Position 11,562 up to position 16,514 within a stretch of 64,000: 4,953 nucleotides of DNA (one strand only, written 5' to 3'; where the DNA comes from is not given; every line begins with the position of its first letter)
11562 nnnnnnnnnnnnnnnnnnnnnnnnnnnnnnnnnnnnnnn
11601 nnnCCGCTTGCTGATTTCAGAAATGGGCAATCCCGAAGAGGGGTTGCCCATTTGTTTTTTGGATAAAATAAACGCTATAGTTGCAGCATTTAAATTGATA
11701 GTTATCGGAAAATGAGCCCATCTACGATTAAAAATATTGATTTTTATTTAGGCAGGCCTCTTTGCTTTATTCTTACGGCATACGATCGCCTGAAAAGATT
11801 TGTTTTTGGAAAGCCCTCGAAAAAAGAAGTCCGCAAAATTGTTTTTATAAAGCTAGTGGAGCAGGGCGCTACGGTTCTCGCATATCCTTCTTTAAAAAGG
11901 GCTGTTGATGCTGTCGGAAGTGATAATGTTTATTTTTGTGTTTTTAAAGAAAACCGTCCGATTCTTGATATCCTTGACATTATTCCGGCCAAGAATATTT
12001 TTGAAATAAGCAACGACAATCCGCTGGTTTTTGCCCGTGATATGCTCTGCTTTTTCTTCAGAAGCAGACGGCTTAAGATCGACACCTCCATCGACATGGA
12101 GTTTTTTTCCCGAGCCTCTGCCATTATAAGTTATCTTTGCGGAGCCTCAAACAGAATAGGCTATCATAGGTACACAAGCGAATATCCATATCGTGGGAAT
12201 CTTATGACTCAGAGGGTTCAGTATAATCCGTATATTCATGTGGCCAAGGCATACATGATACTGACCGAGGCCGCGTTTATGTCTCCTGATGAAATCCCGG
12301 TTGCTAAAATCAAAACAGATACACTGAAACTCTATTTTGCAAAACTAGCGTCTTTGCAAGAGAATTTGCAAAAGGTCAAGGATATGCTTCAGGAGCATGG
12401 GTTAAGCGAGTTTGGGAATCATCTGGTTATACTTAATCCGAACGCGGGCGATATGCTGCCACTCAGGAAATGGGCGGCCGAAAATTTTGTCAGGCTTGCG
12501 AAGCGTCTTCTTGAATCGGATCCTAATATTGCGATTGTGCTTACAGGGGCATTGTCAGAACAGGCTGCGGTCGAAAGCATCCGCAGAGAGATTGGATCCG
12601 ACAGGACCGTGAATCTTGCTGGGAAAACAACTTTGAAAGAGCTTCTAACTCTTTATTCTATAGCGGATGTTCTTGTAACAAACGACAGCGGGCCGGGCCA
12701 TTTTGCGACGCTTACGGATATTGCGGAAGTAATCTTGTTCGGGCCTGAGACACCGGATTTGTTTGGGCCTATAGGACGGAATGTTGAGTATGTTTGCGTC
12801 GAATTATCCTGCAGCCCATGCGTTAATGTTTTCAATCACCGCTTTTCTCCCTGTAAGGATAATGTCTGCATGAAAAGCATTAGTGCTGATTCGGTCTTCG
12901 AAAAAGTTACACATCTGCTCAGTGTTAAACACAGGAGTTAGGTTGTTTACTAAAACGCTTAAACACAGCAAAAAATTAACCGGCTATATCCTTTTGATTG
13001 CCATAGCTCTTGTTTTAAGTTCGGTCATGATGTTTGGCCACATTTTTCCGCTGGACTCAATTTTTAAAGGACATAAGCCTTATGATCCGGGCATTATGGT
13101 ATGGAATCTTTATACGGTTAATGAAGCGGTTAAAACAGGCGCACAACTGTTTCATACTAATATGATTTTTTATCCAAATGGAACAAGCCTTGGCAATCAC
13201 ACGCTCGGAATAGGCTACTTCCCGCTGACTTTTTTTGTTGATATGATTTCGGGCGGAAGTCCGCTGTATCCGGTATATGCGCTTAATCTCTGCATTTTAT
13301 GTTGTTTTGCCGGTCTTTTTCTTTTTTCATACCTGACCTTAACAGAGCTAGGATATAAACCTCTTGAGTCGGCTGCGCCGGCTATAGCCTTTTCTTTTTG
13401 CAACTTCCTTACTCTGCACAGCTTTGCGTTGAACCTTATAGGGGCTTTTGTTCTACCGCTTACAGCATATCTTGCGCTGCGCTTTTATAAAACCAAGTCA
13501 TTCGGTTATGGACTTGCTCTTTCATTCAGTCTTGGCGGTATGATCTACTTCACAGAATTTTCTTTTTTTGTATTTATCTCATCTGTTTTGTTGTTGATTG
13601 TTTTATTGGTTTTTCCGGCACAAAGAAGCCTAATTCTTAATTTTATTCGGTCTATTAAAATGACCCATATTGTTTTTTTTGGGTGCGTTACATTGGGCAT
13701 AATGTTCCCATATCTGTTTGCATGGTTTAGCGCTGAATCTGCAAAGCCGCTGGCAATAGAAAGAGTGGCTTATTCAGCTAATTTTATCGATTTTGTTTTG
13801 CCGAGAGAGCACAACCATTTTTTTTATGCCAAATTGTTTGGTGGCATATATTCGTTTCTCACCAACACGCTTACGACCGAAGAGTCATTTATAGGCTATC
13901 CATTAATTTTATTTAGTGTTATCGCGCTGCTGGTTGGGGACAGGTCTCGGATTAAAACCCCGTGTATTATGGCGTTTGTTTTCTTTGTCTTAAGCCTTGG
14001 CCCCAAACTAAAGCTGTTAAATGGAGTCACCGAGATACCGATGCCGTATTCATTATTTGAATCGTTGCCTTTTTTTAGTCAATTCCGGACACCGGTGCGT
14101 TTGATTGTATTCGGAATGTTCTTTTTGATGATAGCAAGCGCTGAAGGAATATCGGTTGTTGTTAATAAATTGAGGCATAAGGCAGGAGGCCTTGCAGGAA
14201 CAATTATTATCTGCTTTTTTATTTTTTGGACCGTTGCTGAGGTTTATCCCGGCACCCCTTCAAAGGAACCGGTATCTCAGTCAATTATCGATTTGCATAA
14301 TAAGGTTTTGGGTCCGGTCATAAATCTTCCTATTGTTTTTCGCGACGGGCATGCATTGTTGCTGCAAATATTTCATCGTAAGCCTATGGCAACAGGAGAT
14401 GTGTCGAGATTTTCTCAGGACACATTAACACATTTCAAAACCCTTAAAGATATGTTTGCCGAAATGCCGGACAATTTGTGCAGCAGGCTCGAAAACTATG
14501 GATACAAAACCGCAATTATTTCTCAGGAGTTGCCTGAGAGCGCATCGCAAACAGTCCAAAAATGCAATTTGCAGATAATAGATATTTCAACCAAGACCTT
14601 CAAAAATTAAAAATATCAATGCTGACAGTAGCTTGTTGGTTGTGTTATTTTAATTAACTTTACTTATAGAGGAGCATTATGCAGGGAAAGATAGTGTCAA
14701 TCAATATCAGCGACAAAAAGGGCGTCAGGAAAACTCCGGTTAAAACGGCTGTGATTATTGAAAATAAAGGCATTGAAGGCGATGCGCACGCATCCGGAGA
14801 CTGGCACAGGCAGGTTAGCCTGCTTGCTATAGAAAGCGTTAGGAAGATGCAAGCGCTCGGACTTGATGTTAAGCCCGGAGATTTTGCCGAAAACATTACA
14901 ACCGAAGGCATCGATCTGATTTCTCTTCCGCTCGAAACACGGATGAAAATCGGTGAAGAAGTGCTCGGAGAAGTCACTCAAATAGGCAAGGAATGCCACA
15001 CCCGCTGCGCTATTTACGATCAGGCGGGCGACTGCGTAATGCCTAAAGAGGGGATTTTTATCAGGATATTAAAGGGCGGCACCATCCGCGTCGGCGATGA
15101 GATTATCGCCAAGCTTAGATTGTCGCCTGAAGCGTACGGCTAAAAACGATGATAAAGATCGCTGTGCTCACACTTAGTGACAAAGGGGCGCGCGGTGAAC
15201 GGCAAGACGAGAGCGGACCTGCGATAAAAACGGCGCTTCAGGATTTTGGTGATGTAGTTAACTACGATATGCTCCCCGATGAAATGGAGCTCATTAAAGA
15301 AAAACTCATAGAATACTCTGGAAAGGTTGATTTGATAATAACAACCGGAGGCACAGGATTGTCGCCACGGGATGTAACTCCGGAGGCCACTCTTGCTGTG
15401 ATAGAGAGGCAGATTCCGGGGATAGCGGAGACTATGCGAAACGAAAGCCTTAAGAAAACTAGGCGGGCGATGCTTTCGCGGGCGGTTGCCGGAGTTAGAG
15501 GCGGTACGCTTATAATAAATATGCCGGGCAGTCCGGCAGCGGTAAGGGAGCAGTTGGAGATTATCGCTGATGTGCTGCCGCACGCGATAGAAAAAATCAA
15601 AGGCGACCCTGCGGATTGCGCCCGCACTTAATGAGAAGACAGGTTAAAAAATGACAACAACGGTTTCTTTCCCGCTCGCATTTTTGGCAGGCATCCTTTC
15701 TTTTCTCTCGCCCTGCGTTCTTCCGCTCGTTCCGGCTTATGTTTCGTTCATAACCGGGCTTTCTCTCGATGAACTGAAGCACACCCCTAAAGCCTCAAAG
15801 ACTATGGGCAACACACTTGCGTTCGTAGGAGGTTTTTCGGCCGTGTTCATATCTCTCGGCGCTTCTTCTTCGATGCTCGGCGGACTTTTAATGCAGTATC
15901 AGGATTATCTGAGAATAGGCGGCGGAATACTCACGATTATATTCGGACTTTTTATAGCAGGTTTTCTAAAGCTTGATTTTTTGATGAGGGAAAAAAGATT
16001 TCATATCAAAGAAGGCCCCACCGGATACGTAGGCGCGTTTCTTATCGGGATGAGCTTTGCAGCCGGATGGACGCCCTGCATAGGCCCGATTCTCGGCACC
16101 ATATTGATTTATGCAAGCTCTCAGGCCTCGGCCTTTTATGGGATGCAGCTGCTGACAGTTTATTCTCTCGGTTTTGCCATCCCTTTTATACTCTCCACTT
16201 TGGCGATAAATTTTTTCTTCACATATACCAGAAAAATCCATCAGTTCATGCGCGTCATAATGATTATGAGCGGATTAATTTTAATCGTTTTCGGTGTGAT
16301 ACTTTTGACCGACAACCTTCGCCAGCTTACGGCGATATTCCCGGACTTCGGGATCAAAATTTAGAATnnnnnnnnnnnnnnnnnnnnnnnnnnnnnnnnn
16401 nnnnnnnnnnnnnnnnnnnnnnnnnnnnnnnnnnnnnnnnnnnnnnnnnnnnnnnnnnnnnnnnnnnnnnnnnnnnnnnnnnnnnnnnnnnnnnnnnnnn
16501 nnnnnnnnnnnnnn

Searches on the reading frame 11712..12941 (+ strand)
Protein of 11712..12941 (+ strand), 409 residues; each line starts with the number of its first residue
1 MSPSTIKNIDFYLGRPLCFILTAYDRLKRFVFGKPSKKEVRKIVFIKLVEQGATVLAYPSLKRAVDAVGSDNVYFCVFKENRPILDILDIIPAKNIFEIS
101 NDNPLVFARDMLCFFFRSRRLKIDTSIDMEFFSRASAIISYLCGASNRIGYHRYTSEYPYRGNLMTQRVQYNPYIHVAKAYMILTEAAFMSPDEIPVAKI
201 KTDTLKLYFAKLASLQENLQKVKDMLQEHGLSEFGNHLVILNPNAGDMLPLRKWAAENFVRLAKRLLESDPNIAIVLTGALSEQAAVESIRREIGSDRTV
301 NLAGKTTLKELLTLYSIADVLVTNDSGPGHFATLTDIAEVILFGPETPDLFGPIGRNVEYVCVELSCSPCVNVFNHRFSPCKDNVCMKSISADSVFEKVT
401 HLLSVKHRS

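Call 47: search_protein_families(library=pfam, proteins=[window:11712-12941:+], max_evalue=0.00001)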
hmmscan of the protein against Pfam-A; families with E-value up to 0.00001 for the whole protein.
window:11712-12941:+ (409 aa): 1 family
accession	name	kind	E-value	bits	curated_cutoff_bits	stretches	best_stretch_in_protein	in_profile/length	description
PF01075.23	Glyco_transf_9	-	2.1e-26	93.2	22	1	135-372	24-238/247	Glycosyltransferase family 9 (heptosyltransferase)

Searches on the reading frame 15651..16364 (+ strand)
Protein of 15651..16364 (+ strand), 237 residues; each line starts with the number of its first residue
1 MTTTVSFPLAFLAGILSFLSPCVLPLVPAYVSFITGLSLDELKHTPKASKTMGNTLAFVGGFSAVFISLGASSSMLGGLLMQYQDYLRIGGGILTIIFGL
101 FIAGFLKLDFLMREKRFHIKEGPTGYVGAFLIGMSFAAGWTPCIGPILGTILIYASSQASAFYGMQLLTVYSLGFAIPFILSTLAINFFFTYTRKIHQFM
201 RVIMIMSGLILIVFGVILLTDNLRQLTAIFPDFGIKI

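Call 103: search_protein_families(library=pfam, proteins=[window:15651-16364:+], max_evalue=0.00001)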
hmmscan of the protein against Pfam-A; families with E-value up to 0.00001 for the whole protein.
window:15651-16364:+ (237 aa): 1 family
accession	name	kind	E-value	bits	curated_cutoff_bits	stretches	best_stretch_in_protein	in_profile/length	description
PF02683.22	DsbD_TM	-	1.1e-14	54.7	27.1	1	7-220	5-216/219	Cytochrome C biogenesis protein transmembrane domain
